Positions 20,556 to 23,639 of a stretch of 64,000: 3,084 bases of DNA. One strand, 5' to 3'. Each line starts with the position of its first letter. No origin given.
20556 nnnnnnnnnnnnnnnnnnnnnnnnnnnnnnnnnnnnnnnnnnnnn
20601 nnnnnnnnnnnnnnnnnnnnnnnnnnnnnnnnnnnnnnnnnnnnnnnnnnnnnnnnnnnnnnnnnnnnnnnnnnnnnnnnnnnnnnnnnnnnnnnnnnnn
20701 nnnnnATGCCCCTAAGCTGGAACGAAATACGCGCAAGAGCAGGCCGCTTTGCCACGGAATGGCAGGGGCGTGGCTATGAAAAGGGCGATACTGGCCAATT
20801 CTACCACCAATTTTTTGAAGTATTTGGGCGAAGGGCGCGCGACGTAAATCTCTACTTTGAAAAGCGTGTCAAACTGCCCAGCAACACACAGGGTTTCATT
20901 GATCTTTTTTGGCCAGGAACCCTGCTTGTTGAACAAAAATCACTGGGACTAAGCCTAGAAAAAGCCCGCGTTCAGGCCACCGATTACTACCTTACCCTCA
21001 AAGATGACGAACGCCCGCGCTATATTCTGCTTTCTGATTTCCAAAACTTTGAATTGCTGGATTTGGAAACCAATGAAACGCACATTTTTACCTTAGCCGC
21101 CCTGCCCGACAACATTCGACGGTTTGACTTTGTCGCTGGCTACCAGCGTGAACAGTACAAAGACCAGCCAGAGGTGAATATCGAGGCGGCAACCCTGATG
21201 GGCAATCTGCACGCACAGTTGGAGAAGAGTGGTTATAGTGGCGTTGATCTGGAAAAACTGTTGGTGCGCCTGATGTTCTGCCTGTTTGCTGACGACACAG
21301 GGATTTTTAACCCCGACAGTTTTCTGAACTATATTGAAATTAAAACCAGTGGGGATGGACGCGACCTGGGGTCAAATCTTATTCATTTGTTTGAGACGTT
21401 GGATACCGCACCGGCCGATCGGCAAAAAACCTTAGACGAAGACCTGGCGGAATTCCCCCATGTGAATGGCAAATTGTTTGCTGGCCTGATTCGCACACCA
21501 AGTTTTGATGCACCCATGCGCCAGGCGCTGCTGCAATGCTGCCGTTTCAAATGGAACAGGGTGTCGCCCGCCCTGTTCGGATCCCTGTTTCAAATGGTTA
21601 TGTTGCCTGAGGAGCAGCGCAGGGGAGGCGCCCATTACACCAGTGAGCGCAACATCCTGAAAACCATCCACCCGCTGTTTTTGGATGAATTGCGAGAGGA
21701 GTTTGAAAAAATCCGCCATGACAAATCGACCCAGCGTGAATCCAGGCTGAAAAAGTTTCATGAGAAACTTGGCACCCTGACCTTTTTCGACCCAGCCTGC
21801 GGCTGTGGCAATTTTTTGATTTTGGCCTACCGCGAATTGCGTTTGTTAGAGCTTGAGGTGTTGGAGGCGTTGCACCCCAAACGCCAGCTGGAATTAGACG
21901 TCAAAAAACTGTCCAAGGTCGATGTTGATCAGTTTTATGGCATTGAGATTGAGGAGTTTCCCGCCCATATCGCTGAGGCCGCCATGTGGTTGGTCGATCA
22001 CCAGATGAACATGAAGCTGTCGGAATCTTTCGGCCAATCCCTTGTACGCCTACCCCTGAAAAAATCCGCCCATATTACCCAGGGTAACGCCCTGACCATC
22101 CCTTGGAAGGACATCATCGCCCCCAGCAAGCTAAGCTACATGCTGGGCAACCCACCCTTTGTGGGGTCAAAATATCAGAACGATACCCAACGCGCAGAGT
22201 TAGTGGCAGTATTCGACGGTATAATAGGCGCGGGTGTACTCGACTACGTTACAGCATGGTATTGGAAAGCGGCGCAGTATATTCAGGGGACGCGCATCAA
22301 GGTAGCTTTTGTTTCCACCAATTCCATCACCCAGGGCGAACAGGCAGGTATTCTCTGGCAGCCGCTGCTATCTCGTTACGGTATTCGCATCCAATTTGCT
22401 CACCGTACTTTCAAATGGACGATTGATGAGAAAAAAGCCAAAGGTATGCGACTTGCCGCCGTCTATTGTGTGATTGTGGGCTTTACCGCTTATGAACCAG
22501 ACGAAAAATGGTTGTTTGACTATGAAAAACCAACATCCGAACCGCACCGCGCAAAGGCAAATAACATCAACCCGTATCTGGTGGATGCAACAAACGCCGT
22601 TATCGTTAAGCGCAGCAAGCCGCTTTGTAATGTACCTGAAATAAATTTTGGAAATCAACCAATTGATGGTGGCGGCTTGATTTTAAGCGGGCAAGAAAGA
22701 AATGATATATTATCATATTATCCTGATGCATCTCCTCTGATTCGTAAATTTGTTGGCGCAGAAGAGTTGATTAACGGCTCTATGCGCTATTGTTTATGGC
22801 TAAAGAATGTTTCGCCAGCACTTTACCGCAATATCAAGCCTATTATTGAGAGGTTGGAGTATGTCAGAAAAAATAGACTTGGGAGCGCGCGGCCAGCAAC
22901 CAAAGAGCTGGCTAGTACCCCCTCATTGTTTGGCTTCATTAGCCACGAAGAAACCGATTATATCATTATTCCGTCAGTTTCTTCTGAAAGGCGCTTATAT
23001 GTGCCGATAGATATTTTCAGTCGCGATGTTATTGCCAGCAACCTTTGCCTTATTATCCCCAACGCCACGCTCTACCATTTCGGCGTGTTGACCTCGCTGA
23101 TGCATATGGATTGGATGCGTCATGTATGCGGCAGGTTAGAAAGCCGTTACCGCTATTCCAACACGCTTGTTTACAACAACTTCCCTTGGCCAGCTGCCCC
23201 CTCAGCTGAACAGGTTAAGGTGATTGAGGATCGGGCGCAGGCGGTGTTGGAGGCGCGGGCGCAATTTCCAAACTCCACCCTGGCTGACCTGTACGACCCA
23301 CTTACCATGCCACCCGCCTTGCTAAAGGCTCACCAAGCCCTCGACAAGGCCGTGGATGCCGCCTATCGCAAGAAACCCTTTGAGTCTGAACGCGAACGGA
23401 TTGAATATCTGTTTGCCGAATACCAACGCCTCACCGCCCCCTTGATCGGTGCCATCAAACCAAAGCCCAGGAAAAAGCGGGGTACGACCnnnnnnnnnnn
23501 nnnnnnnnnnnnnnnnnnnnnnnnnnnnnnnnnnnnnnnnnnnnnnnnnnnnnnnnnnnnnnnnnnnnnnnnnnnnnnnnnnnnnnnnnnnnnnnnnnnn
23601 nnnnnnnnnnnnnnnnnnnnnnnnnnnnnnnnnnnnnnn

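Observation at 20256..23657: Integrase-less tRNA-Asn island carrying a solitary MmeI-family type IIL restriction-modification enzyme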

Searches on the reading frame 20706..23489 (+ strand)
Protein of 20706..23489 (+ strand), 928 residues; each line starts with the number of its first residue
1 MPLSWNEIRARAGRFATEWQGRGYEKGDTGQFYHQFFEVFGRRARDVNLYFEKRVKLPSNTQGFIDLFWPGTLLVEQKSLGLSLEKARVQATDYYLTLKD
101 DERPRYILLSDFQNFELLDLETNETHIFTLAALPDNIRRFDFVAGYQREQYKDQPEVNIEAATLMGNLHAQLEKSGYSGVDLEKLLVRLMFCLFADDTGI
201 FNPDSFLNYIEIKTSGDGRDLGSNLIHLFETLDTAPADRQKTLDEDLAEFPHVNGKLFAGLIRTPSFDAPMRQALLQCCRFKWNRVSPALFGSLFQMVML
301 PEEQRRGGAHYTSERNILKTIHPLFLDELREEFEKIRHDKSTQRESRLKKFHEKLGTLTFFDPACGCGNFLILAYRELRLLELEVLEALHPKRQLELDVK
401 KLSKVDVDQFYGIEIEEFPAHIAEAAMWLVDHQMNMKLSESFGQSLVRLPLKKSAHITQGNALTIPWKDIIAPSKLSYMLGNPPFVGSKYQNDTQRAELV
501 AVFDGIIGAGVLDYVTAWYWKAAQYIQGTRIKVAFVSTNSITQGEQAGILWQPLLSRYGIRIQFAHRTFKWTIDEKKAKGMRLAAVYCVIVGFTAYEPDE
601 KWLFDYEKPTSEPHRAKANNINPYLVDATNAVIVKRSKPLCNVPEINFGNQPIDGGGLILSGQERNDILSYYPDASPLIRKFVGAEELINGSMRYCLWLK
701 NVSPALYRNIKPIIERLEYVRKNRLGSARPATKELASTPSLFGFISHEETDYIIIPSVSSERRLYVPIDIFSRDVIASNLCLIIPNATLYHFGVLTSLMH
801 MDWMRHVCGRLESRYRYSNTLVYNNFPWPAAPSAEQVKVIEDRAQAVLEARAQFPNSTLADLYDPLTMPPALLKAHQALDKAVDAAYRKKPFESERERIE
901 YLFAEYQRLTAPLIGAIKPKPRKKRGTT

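Call 8: search_protein_families(library=pfam, proteins=[window:20706-23489:+], max_evalue=0.01)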
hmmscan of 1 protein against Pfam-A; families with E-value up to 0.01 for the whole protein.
window:20706-23489:+ (928 aa): 7 families
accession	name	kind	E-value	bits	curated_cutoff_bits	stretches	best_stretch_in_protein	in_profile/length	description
PF20473.4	MmeI_Mtase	-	3.2e-87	292.4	27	1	340-604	3-258/259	MmeI, DNA-methyltransferase domain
PF20466.3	MmeI_TRD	-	1.5e-73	247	27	1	628-830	2-206/207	MmeI, target recognition domain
PF20464.3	MmeI_N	-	9.5e-38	130.7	27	1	11-175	2-181/181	MmeI, N-terminal domain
PF20467.3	MmeI_C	-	3e-32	111.1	27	1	835-913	4-82/83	MmeI, C-terminal domain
PF20465.4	MmeI_hel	-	3.3e-21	76.3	27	1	181-258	2-75/75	MmeI, helicase spacer domain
PF02384.22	N6_Mtase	-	0.00048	20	20.4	1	360-496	50-145/311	N-6 DNA Methylase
PF07669.17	Eco57I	-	0.0034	17.9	25.3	1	409-499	2-98/171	Eco57I restriction-modification methylase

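Call 9: search_protein_families(library=padloc, proteins=[window:20706-23489:+], max_evalue=0.01)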
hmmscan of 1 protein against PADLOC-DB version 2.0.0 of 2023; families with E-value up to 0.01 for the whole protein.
window:20706-23489:+ (928 aa): 19 families
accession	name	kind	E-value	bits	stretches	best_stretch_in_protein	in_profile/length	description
PDLC03598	REase_MTase_IIG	-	0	1171.5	1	3-911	3-909/912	Type IIG restriction enzyme-methyltransferase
PDLC03599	REase_MTase_IIG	-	8.9e-81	270.1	2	22-692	19-679/959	Type IIG restriction enzyme-methyltransferase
PDLC03627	REase_MTase_IIG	-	4.4e-74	247.9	2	83-440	115-491/1136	Type IIG restriction enzyme-methyltransferase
PDLC04134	mad2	-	1e-34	118.2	1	32-488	12-370/492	mads_2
PDLC02643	DrmMI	-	1.3e-21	74.2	1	477-890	870-1274/1347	DrmMI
PDLC02644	DrmMI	-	1.2e-09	34.7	1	478-690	384-577/988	DrmMI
PDLC03609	REase_MTase_IIG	-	7.1e-07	25.4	1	329-488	404-570/1066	Type IIG restriction enzyme-methyltransferase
PDLC03021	MTase_I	-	8.4e-07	26.2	1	360-495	188-292/491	Type I methyltransferase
PDLC02646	DrmMI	-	1.5e-05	21.3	0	479-587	286-392/792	DrmMI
PDLC02640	DrmMI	-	3.1e-05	19.8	1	765-888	778-909/1015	DrmMI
PDLC03025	MTase_I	-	0.00053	16.8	1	359-489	185-282/569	Type I methyltransferase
PDLC02626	DrmD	-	0.0014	16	1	791-844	13-67/276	DrmD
PDLC03029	MTase_I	-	0.0017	14.9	1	357-497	207-302/661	Type I methyltransferase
PDLC03611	REase_MTase_IIG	-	0.0021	13.5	1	356-438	551-636/1532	Type IIG restriction enzyme-methyltransferase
PDLC03630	REase_MTase_IIG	-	0.0051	12.6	1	324-379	382-428/1100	Type IIG restriction enzyme-methyltransferase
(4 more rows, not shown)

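Call 10: search_solved_structures(query=window:20706-23489:+, show_alignments=1)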
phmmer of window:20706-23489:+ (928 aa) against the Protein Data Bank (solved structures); distinct sequences matched with E-value up to 0.001: 1.
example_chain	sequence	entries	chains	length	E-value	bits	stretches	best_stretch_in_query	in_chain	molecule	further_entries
5hr4_C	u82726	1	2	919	1.1e-288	963.2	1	1-913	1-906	MmeI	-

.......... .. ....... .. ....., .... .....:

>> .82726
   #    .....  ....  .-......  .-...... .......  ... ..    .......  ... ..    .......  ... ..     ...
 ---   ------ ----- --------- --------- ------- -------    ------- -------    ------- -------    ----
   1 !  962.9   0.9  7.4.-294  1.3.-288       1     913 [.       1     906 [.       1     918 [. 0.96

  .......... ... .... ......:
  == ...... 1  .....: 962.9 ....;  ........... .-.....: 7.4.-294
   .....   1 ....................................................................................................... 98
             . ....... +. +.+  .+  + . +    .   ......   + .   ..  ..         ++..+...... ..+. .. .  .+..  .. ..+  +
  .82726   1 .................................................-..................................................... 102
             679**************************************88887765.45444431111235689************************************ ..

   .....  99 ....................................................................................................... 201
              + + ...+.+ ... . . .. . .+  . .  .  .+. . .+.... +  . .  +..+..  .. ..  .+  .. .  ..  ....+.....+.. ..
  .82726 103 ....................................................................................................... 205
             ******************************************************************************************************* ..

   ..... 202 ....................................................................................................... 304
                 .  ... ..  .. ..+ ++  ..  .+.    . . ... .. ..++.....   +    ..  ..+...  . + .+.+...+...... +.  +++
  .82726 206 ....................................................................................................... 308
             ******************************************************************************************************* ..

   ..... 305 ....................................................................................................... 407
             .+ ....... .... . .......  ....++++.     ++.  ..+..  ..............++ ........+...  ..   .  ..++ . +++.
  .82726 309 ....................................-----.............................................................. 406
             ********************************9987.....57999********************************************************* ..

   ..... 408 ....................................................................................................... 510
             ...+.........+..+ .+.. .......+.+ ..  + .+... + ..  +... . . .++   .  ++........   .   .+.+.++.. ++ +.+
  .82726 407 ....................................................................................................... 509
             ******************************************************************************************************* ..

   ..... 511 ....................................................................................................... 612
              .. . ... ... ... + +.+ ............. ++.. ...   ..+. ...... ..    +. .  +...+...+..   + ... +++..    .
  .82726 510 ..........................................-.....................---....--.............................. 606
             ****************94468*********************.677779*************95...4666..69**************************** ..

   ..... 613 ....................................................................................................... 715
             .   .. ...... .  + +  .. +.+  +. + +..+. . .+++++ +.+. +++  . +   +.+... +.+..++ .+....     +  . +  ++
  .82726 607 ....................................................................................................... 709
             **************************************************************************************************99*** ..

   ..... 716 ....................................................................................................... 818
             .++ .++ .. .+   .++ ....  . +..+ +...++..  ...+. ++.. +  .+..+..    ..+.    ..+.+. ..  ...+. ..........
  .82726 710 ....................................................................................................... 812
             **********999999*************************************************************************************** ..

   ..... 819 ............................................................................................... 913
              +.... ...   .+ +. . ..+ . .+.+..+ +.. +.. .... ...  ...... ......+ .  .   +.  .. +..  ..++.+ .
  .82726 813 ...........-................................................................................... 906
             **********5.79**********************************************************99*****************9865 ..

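Call 13: find_encoding_contigs(protein=window:20706-23489:+, flank=10000, max_places=8)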
Protein window:20706-23489:+ (928 aa): 2 contigs read that carry it; 2 places shown.
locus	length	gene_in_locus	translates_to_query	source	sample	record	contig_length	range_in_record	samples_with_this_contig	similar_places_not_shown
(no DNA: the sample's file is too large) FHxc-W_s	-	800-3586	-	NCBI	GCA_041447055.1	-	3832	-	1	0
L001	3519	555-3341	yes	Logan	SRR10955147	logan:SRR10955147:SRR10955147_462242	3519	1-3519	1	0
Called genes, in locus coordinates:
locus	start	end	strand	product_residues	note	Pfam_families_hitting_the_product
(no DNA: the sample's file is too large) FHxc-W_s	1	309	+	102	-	PF02423:OCD_Mu_crystall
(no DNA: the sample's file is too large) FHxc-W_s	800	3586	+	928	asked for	PF20464:MmeI_N, PF20465:MmeI_hel, PF20473:MmeI_Mtase, PF20466:MmeI_TRD, PF20467:MmeI_C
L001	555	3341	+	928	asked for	PF20464:MmeI_N, PF20465:MmeI_hel, PF20473:MmeI_Mtase, PF20466:MmeI_TRD, PF20467:MmeI_C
